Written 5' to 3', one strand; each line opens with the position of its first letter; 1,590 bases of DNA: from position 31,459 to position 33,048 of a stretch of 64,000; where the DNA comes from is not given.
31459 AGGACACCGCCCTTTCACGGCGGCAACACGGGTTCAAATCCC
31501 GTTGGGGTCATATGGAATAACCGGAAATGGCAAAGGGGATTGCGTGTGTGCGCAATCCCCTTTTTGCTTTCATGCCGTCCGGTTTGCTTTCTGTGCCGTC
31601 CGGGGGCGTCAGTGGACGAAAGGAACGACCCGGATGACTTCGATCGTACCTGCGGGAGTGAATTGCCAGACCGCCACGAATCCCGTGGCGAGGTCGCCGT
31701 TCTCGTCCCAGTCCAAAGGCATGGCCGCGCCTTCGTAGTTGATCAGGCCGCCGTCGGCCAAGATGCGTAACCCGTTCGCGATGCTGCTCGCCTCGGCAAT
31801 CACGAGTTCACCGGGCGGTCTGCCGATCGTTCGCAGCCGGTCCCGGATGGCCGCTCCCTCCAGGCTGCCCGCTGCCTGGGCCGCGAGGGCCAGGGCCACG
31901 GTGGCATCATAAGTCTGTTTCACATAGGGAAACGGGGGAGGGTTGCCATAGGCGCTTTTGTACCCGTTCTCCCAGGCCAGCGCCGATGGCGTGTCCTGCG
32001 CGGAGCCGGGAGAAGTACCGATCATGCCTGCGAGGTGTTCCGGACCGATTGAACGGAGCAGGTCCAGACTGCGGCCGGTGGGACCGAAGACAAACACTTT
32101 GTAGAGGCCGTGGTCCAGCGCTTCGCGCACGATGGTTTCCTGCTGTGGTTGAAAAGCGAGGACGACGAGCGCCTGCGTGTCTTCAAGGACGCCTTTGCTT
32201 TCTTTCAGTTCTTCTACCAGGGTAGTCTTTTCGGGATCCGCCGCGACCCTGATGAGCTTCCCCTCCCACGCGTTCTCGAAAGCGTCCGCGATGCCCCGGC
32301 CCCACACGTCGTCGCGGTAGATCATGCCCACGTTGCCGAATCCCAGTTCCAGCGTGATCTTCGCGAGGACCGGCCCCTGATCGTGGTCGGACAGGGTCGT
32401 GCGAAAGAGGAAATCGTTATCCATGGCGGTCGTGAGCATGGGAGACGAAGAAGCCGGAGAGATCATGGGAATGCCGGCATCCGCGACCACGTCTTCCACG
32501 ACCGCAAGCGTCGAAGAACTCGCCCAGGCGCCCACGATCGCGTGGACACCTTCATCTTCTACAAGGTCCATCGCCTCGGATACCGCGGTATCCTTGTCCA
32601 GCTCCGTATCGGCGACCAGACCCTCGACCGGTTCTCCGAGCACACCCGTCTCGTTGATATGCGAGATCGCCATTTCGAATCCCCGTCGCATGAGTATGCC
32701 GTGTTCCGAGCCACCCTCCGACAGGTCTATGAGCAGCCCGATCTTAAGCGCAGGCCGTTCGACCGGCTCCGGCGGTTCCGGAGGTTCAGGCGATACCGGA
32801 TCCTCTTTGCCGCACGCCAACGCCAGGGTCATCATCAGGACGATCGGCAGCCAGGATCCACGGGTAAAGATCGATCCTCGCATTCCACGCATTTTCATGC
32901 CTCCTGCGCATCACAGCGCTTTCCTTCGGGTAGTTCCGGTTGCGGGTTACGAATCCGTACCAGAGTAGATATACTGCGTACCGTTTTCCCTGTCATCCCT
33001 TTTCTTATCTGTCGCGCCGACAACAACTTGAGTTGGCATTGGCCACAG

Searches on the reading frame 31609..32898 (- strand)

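Call 5: search_protein_families(library=pfam, proteins=[window:31609-32898:-])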
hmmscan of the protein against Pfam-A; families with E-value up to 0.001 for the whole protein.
window:31609-32898:- (429 aa): 3 families
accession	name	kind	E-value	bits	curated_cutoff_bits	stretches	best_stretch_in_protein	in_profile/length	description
PF13458.12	Peripla_BP_6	-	8.8e-44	151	31.7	1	51-358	2-311/343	Periplasmic binding protein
PF01094.35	ANF_receptor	-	2e-32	113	25.4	1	73-414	5-351/353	Receptor family ligand binding region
PF13433.12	Peripla_BP_5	-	3.6e-11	43.2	27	1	52-134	2-85/363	Periplasmic binding protein domain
